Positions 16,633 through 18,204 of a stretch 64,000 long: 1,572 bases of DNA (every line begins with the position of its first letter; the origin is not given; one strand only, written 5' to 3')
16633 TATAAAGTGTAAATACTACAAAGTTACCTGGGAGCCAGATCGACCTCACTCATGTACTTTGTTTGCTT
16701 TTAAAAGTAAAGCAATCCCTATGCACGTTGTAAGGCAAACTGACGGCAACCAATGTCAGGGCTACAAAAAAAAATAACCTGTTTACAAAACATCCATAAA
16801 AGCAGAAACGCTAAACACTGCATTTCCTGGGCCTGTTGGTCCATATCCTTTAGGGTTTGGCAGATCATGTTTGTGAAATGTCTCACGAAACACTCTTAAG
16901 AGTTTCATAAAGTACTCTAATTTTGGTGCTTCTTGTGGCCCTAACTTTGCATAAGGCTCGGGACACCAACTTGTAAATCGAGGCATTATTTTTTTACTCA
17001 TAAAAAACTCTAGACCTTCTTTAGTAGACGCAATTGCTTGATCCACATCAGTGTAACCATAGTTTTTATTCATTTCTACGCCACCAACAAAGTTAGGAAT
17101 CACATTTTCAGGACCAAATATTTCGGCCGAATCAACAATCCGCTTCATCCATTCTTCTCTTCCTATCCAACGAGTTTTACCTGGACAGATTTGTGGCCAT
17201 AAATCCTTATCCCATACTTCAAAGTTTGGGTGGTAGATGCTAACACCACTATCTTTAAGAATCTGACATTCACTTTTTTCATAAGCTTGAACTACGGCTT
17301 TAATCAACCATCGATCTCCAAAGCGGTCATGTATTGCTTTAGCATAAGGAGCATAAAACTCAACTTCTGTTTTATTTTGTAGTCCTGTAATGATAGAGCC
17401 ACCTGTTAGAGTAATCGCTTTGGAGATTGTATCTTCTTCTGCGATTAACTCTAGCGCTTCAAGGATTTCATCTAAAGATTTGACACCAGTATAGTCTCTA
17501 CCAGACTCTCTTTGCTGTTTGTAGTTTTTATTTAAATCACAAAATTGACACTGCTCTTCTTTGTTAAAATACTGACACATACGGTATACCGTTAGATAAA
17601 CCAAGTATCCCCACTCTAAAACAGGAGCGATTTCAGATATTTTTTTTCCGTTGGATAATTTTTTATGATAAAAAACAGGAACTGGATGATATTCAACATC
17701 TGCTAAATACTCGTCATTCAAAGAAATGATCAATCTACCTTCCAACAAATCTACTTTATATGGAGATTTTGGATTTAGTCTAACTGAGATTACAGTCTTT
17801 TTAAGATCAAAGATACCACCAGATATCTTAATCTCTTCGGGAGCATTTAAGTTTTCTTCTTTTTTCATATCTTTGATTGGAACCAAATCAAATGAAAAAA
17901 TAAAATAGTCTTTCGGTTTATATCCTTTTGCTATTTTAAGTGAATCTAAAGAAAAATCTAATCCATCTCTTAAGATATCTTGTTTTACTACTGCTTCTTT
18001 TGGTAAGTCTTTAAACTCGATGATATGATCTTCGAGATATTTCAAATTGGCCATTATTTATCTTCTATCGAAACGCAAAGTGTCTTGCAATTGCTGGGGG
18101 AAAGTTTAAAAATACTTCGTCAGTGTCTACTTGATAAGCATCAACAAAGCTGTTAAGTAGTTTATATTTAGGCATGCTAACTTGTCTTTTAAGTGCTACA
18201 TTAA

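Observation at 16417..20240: Atypical radical-SAM-like enzyme, SAM methyltransferase and stand-alone glgA immediately upstream of the giant lipoproteins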

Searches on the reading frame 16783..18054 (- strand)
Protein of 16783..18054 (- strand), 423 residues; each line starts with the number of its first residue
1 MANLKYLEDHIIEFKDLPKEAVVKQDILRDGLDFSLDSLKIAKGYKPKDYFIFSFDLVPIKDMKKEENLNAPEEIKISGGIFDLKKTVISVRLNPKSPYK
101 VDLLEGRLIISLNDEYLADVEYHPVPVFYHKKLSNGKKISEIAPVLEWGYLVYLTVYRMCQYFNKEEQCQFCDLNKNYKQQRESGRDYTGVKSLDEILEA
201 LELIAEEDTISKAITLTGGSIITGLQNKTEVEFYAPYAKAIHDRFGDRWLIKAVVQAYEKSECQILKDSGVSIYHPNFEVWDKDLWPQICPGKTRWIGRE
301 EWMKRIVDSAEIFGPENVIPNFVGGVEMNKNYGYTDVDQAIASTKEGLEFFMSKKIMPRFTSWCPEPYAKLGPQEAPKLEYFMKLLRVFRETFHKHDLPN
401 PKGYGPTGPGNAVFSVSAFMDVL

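Call 3: search_protein_families(library=pfam, proteins=[window:16783-18054:-], max_evalue=0.1)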
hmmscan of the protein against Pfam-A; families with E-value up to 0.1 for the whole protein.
window:16783-18054:- (423 aa): 1 family
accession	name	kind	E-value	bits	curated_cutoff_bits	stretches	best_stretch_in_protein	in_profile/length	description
PF04055.27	Radical_SAM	-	0.0001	23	29.5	1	168-296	10-126/166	Radical SAM superfamily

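Call 4: search_protein_families(library=ncbifam, proteins=[window:16783-18054:-], max_evalue=0.1)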
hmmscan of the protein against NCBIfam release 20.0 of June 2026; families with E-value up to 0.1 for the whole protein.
window:16783-18054:- (423 aa): 4 families
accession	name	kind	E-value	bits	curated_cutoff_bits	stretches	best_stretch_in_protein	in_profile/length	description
NF045502.1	variant_rSAM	domain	6e-57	193.2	125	1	67-393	48-355/357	radical SAM protein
TIGR04043.1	rSAM_MSMEG_0568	hypoth_equivalog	2e-10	40.2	303.7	1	94-323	48-268/354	MSMEG_0568 family radical SAM protein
NF006308.0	PRK08508.1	equivalog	2.5e-05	23.7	377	1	165-296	17-136/279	biotin synthase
TIGR00433.2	bioB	equivalog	0.07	12.4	225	0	167-293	53-167/307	biotin synthase BioB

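Call 7: find_homologous_proteins(query=window:16783-18054:-, max_evalue=0.001)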
Query window:16783-18054:- (423 aa): 2241 proteins with E <= 0.001 among 6805 candidates; the best 120 are listed.
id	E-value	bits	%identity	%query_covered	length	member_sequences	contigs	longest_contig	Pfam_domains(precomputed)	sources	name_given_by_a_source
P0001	1.1e-278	942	95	100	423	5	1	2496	-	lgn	-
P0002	8.8e-201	685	69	100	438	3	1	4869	PF04055.28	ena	-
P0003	1.0e-198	679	68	99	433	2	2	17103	-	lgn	-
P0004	4.3e-198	676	68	97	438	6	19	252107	-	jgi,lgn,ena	-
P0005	7.9e-198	676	68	99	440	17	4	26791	-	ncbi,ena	-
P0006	1.4e-196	672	67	100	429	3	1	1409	-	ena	-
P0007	2.2e-196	671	69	97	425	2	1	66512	-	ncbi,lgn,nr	ncbi:MAG: radical SAM protein [Candidatus Cloacimonetes bacterium]|nr:radical SAM protein [Candidatu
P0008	2.6e-196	671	67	100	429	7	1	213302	-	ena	-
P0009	7.8e-196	669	66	99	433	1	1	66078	-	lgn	-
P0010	2.0e-195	668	68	99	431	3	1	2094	PF04055.28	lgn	-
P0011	7.7e-193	659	65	99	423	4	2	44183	PF04055.28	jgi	-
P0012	6.0e-190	650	65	100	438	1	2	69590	PF04055.28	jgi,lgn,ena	-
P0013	1.4e-188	645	65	99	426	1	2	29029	-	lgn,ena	-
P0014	5.2e-187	640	62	100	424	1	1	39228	-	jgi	jgi:hypothetical protein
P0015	8.2e-186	636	64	99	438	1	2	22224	-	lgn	-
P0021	5.0e-182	624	64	98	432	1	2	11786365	-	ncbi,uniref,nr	ncbi:hypothetical protein SCOR_10820 [Sulfidibacter corallicola]|uniref:Radical SAM protein n=1 Tax=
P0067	6.1e-176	603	59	100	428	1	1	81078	PF04055.28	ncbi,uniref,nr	ncbi:MAG: radical SAM protein [SAR324 cluster bacterium]|uniref:Radical SAM protein n=1 Tax=SAR324 c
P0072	1.3e-175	602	61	100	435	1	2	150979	-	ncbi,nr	ncbi:MAG: radical SAM protein [Leptospiraceae bacterium]|nr:radical SAM protein [Leptospiraceae bact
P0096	2.1e-173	595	59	97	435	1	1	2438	PF04055.28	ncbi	-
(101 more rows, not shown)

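Call 8: find_encoding_contigs(protein=P0021, flank=8000, max_places=2)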
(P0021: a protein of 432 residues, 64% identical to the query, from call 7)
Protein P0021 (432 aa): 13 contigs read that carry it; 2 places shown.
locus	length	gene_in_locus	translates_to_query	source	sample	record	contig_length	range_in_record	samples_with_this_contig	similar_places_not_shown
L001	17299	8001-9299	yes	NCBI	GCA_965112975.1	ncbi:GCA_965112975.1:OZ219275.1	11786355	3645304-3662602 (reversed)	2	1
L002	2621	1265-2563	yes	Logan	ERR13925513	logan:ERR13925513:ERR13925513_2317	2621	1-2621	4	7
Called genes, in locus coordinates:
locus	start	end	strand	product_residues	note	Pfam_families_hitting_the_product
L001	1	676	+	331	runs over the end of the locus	PF00487:FA_desaturase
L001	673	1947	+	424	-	PF01266:DAO (faint), PF01593:Amino_oxidase, PF13450:NAD_binding_8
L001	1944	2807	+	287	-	PF07103:DUF1365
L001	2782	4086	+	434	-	PF02353:CMAS, PF13489:Methyltransf_23, PF08241:Methyltransf_11, PF08242:Methyltransf_12, PF13649:Methyltransf_25, PF13847:Methyltransf_31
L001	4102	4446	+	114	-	PF07343:DUF1475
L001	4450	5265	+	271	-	PF06966:DUF1295, PF02544:Steroid_dh (weak)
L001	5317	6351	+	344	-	PF02353:CMAS, PF05401:NodS (weak), PF05175:MTS, PF13489:Methyltransf_23, PF13847:Methyltransf_31, PF08241:Methyltransf_11, PF08242:Methyltransf_12, PF13649:Methyltransf_25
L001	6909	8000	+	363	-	PF04055:Radical_SAM, PF19288:CofH_C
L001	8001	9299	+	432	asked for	-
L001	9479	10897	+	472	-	PF05598:DUF772, PF01609:DDE_Tnp_1, PF13751:DDE_Tnp_1_6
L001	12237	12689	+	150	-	-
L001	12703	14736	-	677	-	PF00069:Pkinase, PF07714:PK_Tyr_Ser-Thr, PF12799:LRR_4 (faint)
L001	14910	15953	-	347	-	PF00437:T2SSE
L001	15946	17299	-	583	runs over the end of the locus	PF00437:T2SSE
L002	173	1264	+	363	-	PF04055:Radical_SAM, PF19288:CofH_C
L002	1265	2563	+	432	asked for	-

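Call 9: find_encoding_contigs(protein=P0072, flank=8000, max_places=2)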
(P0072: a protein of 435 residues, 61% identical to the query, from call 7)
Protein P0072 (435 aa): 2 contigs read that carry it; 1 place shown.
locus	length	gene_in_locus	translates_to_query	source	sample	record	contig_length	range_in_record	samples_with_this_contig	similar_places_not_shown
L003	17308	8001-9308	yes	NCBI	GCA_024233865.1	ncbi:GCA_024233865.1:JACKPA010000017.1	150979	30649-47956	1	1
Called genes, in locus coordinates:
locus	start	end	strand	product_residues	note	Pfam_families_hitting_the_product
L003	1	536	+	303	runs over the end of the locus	PF00142:Fer4_NifH, PF02374:ArsA_ATPase (weak), PF06564:CBP_BcsQ (weak), PF09140:MipZ (faint), PF10609:ParA, PF13614:AAA_31, PF01656:CbiA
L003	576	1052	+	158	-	-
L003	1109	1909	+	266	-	PF04542:Sigma70_r2, PF08281:Sigma70_r4_2, PF04545:Sigma70_r4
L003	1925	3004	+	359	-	PF01594:AI-2E_transport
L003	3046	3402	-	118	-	-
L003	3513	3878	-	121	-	-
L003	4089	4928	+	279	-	PF00149:Metallophos, PF12850:Metallophos_2 (weak)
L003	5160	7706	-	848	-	PF07695:7TMR-DISM_7TM, PF07228:SpoIIE, PF07719:TPR_2 (faint), PF13181:TPR_8 (faint), PF13428:TPR_14 (faint), PF13432:TPR_16 (weak), PF14559:TPR_19 (faint)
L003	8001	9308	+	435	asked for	-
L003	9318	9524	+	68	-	-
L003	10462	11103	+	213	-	-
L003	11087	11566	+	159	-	PF14376:Haem_bd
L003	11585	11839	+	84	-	PF09360:zf-CDGSH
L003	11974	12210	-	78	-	-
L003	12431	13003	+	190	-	-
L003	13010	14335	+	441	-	PF13393:tRNA-synt_His, PF00152:tRNA-synt_2 (faint), PF03129:HGTP_anticodon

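Call 10: find_encoding_contigs(protein=P0007, flank=8000, max_places=2)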
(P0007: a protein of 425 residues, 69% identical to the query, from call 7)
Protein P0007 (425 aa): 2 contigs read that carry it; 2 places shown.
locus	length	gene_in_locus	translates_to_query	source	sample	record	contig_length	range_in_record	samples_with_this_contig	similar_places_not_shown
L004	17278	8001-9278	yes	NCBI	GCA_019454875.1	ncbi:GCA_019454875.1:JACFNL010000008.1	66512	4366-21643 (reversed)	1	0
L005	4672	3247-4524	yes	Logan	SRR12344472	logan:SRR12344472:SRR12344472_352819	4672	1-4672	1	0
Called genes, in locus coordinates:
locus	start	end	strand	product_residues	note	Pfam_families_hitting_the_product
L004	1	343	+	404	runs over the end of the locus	PF03816:LytR_cpsA_psr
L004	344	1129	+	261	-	PF03703:bPH_2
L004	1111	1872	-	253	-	PF00106:adh_short, PF13561:adh_short_C2, PF23441:SDR (weak), PF12241:Enoyl_reductase (faint)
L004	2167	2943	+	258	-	-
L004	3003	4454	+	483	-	PF01425:Amidase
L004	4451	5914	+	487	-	PF02934:GatB_N, PF02637:GatB_Yqey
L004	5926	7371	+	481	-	PF08323:Glyco_transf_5, PF13439:Glyco_transf_4 (faint), PF00534:Glycos_transf_1, PF13692:Glyco_trans_1_4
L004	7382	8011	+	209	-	PF00398:RrnaAD (faint), PF08241:Methyltransf_11 (weak), PF08242:Methyltransf_12, PF13649:Methyltransf_25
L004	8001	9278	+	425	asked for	-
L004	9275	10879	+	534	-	PF21607:FabD_helical_ins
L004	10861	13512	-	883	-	PF13185:GAF_2, PF01590:GAF (weak), PF00512:HisKA (weak), PF02518:HATPase_c, PF00072:Response_reg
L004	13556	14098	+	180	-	-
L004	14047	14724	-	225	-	PF01467:CTP_transf_like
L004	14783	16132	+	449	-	PF03315:SDH_beta, PF03313:SDH_alpha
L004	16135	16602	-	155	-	-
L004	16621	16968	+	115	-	-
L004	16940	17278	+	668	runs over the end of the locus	PF12969:DUF3857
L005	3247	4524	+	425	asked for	-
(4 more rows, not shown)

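Call 18: find_related_loci(query=A1, collection=genome_contigs, flank=8000)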
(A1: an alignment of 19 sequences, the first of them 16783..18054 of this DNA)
Query A1 (423 aa) in genome_contigs; peptide patterns used: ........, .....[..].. (x = any residue, [..] = any of these).
471 stretches matched a pattern; 390 encode a relative of the query (tblastn E <= 1e-3); the best 80 are kept; 80 distinct loci.
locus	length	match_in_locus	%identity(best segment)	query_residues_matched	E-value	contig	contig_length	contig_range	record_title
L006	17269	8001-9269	88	1-423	0e+0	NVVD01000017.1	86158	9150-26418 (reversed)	MAG: Candidatus Cloacimonadota bacterium isolate NORP72 Contig_source1382A_706, whole genome shotgun sequence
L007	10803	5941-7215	68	1-423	0e+0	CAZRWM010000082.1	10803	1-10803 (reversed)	MAG TPA_asm: uncultured bacterium isolate binchicken_co76_518 genome assembly, contig: NODE_7736_length_10803_cov_10.420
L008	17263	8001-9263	69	3-423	0e+0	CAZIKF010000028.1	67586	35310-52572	MAG TPA_asm: uncultured bacterium isolate binchicken_co28_71 genome assembly, contig: NODE_293_length_67586_cov_24.42296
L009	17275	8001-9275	68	1-423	0e+0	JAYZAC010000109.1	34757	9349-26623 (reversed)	MAG: bacterium isolate XB_MAG1174 DB_MAG1174_0109, whole genome shotgun sequence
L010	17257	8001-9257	68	7-423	0e+0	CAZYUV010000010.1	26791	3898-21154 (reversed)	MAG TPA_asm: uncultured bacterium isolate binchicken_co76_416 genome assembly, contig: NODE_2060_length_26791_cov_4.7032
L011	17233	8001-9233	69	13-423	0e+0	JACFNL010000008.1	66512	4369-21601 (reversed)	MAG: Candidatus Cloacimonadota bacterium isolate BROCD023 NODE_444_length_66512_cov_5.686489, whole genome shotgun seque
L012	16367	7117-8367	67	7-423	0e+0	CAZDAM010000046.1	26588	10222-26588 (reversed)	MAG TPA_asm: uncultured bacterium isolate binchicken_co208_466 genome assembly, contig: NODE_2574_length_26588_cov_10.37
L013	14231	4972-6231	65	4-423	0e+0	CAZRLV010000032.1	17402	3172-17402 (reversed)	MAG TPA_asm: uncultured bacterium isolate binchicken_co141_92 genome assembly, contig: NODE_13953_length_17402_cov_3.757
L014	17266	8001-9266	61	2-423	0e+0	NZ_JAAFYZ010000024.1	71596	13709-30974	Catenulispora pinistramenti strain NL8 NODE_24, whole genome shotgun sequence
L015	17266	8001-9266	61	2-423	0e+0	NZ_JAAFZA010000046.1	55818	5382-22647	Catenulispora pinisilvae strain NH11 NODE_46, whole genome shotgun sequence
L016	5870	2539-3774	63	14-423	0e+0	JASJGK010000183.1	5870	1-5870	MAG: SAR324 cluster bacterium isolate ChS5.bin.62 ChesSed_k141_2148302, whole genome shotgun sequence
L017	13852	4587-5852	61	2-423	0e+0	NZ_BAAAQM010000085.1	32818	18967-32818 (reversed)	Catenulispora subtropica strain JCM 16013 sequence085, whole genome shotgun sequence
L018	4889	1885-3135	60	7-423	0e+0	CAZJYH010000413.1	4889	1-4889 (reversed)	MAG TPA_asm: uncultured Alphaproteobacteria bacterium isolate SRP342105_co1_110 genome assembly, contig: NODE_24958_leng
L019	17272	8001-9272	61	3-423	0e+0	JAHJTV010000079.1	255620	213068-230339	MAG: bacterium isolate OS_PC_MetaG.mb.69 OS_PC_MetaG.mb.69_k141_560669, whole genome shotgun sequence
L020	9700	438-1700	61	3-423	0e+0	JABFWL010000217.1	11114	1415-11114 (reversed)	MAG: Catenulispora sp. isolate Bin1.32 NODE_2866_length_11114_cov_7.817539, whole genome shotgun sequence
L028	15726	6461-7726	59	2-423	0e+0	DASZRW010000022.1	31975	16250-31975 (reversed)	MAG TPA_asm: Candidatus Kapaibacterium sp. isolate SMAG_U6034 k141_92116, whole genome shotgun sequence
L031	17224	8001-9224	63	16-423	1e-180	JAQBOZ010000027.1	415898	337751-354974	MAG: Chlorobiota bacterium isolate RYN_334 scaffold_3083552, whole genome shotgun sequence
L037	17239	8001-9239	61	14-423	4e-179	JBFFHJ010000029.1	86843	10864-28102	MAG: bacterium isolate Mix_mud16.2022.02.20 k141_918975_length_86843_cov_12.0006, whole genome shotgun sequence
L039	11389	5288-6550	61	3-423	9e-179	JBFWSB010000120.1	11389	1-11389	MAG: Candidatus Kapaibacterium sp. isolate CA_2019_TPBF_22 NODE_23985_length_11389_cov_3.144291_TPBF, whole genome shotg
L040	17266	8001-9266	59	2-423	2e-178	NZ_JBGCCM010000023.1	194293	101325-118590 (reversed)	Catenulispora sp. GAS73 Ga0573037_023, whole genome shotgun sequence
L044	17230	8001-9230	60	14-423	9e-178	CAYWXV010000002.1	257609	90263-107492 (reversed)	MAG TPA_asm: uncultured Alphaproteobacteria bacterium isolate binchicken_co118_222 genome assembly, contig: NODE_14_leng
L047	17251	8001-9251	59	7-423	3e-176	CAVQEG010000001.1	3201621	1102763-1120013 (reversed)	MAG: Chlorobiota bacterium isolate MFD02416.bin.1.81 genome assembly, contig: contig_14017, whole genome shotgun sequenc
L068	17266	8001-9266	61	1-423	2e-166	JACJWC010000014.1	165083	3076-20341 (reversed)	MAG: Acidobacteria bacterium isolate HK-STAS-ACID-2 HK-STAS-ACID-2_14, whole genome shotgun sequence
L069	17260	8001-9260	57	7-423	7e-166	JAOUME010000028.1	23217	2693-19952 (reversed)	MAG: Deltaproteobacteria bacterium isolate 8_1_July_SF_Bin26 8_1_July_SF_Bin26_scaffold_679_c1, whole genome shotgun seq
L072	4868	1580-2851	56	3-423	7e-169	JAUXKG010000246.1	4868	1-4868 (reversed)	MAG: Acidobacteriota bacterium isolate CSMAG_3102 CSMAG_3102_k127_13132459_length_4868_cov_8.0000, whole genome shotgun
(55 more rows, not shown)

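Call 20: search_protein_representatives(protein=window:16783-18054:-)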
Query: 423 residues. Proteins with E-value up to 0.001 (for the whole library): 771; up to 1e-10: 412; up to 1e-30: 117. The best 150 are listed.
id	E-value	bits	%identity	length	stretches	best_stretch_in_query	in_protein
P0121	1.4e-138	478.7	53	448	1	12-423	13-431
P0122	1.1e-125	436.2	56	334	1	91-423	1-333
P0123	5.8e-109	381.1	68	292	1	11-258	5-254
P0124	1.2e-103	363.6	40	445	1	6-422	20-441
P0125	6.4e-100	351.3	40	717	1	7-422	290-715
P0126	2.1e-99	349.6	41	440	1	7-418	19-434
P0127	2.2e-93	329.8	39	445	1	7-422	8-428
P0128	9.1e-90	317.9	62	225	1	204-423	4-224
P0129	2.7e-87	309.7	58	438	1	119-350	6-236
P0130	6.4e-86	305.2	38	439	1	4-422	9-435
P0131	7.1e-85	301.8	36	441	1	6-420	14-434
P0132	9.9e-83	294.7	52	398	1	90-347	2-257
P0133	1.3e-82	294.3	37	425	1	7-422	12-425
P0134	4.4e-82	292.6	51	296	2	13-204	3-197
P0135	6.1e-81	288.8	37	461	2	207-422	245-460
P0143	2.1e-66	240.9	30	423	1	11-422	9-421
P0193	1.2e-38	149.4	32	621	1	97-396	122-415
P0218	2.9e-34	135.0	56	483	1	228-337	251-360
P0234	2.0e-31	125.6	42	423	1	44-209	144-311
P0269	2.9e-26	108.6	27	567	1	88-388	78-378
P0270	4.1e-26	108.2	27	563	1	7-391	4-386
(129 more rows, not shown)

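Call 25: find_encoding_contigs(protein=window:16783-18054:-, flank=10000, max_places=3)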
Protein window:16783-18054:- (423 aa): 1 contig read that carries it; 1 place shown.
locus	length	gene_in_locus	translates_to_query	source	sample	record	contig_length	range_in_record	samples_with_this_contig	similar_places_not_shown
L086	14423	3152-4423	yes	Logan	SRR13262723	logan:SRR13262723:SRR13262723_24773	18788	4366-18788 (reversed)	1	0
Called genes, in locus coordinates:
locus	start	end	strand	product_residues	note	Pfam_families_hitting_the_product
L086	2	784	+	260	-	?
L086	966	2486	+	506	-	PF08323:Glyco_transf_5, PF13439:Glyco_transf_4 (faint), PF00534:Glycos_transf_1, PF13692:Glyco_trans_1_4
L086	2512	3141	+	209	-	PF08242:Methyltransf_12 (weak), PF13649:Methyltransf_25 (weak)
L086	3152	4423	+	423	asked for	-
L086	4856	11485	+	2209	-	-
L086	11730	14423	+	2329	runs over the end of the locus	-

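Call 26: predict_structure(alignment_id=A1)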
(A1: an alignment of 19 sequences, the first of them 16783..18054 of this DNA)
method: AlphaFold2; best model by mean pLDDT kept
length: 423 residues; sequences in the alignment: 19
mean_pLDDT: 87.1   pTM: 0.89
mean pLDDT of the five models: 87.1, 86.7, 86.6, 83.7, 83.5
residues with pLDDT >= 90: 258; 70-90: 99; 50-70: 62; < 50: 4
segments of 3 or more residues with pLDDT < 50: none
pLDDT, mean of each block of 10 residues (from residue 1): 89 98 95 91 81 65 67 94 96 91 95 97 92 90 90 78 62 66 60 89 93 85 62 91 96 92 96 92 90 86 96 97 88 92 97 96 65 80 97 97 93 92 95
secondary structure, 60 per line:
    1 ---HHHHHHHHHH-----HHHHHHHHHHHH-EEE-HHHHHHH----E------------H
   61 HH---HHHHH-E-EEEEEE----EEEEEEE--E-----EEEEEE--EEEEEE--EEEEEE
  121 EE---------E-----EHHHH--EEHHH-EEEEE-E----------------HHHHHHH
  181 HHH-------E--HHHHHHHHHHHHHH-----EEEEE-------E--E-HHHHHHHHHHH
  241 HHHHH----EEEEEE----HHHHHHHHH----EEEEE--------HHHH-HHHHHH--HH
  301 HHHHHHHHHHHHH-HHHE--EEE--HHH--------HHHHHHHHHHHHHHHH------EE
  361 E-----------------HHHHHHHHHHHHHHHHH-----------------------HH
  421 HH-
elements in order: H4-13 H19-30 E32-34 H36-42 H66-70 E74-79 E84-90 E99-104 E107-112 E115-122 H139-142 E151-155 H174-183 H194-207 E213-217 H230-245 E250-255 H260-268 E273-277 H286-289 H291-296 H299-313 E321-323 H337-352 E359-361 H379-395 H419-422

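Call 28: search_solved_structures(query=A1, max_evalue=1)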
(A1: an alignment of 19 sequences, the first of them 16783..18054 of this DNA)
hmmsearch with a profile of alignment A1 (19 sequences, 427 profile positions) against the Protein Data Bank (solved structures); distinct sequences matched with E-value up to 1: 2.
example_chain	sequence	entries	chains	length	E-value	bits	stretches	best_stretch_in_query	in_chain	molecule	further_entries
6xgr_A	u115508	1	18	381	0.96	11.4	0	67-120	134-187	YSD1_22 major tail protein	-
8vhx_G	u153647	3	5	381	0.96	11.4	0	67-120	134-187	Tail Tube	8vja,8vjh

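Call 29: fold_search(model_id=the predicted structure, library=pdb)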
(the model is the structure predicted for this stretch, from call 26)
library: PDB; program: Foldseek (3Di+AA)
matches with E <= 10: 1727; with E <= 0.001: 93
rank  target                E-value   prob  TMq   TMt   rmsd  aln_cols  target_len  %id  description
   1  8vdw_A                4.4e-07  1.00  0.39  0.49   4.6       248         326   17  X-Ray Crystal Structure of the biotin synthase from V. parvula (released 2024-01-24)
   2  8vcw                  1.2e-06  1.00  0.37  0.47   5.7       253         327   13  X-Ray Crystal Structure of the biotin synthase from B. obeum (released 2024-01-24)
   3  8vdw_B                1.7e-06  1.00  0.39  0.49   4.6       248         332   17  X-Ray Crystal Structure of the biotin synthase from V. parvula (released 2024-01-24)
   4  8tsk_B                3.8e-06  1.00  0.41  0.57   7.7       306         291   13  Structure of human LIAS in the presence of 5'-deoxyadenosine and octanoyl-modified peptide (released 2025-06-11)
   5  9ccb                  7.8e-06  1.00  0.42  0.43   9.1       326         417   11  X-ray crystal structure of methyl-coenzyme M reductase glutamine methylase (MgmA) from Methanothermobacter marburgensis  (released 2025-01-01)
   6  3iiz                  8.3e-06  1.00  0.39  0.47   4.4       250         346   14  X-ray structure of the FeFe-hydrogenase maturase HydE from T. maritima in complex with S-adenosyl-L-methionine (released 2009-09-22)
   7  3ciw                  8.8e-06  1.00  0.40  0.48   4.5       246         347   13  X-RAY structure of the [FeFe]-hydrogenase maturase HydE from thermotoga maritima (released 2008-04-08)
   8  5few                  1.1e-05  1.00  0.41  0.49   3.9       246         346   14  HydE from T. maritima in complex with S-adenosyl-L-cysteine (final product) (released 2016-04-06)
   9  7o1p                  1.2e-05  1.00  0.41  0.51   7.1       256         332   13  [FeFe]-hydrogenase maturase HydE from T. Maritima (C-ter stretch absent) (released 2021-05-26)
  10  8trw_A                1.2e-05  1.00  0.40  0.55   7.9       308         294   12  Structure of human LIAS (released 2025-06-11)
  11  1r30_A                1.3e-05  1.00  0.40  0.53   4.3       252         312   10  The Crystal Structure of Biotin Synthase, an S-Adenosylmethionine-Dependent Radical Enzyme (released 2004-01-13)
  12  1r30_B                1.5e-05  1.00  0.40  0.53   4.3       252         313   10  The Crystal Structure of Biotin Synthase, an S-Adenosylmethionine-Dependent Radical Enzyme (released 2004-01-13)
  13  3cix                  1.5e-05  1.00  0.39  0.47   4.8       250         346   14  X-RAY structure of the [FeFe]-hydrogenase maturase HydE from thermotoga maritima in complex with thiocyanate (released 2008-04-08)
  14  6y1x_A                1.8e-05  1.00  0.40  0.63   5.4       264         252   13  X-ray structure of the radical SAM protein NifB, a key nitrogenase maturating enzyme (released 2020-06-17)
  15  7pd1_B                2.2e-05  1.00  0.37  0.41   7.7       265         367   14  Crystal structure of the L-tyrosine-bound radical SAM tyrosine lyase ThiH (2-iminoacetate synthase) from Thermosinus c (released 2022-05-11)
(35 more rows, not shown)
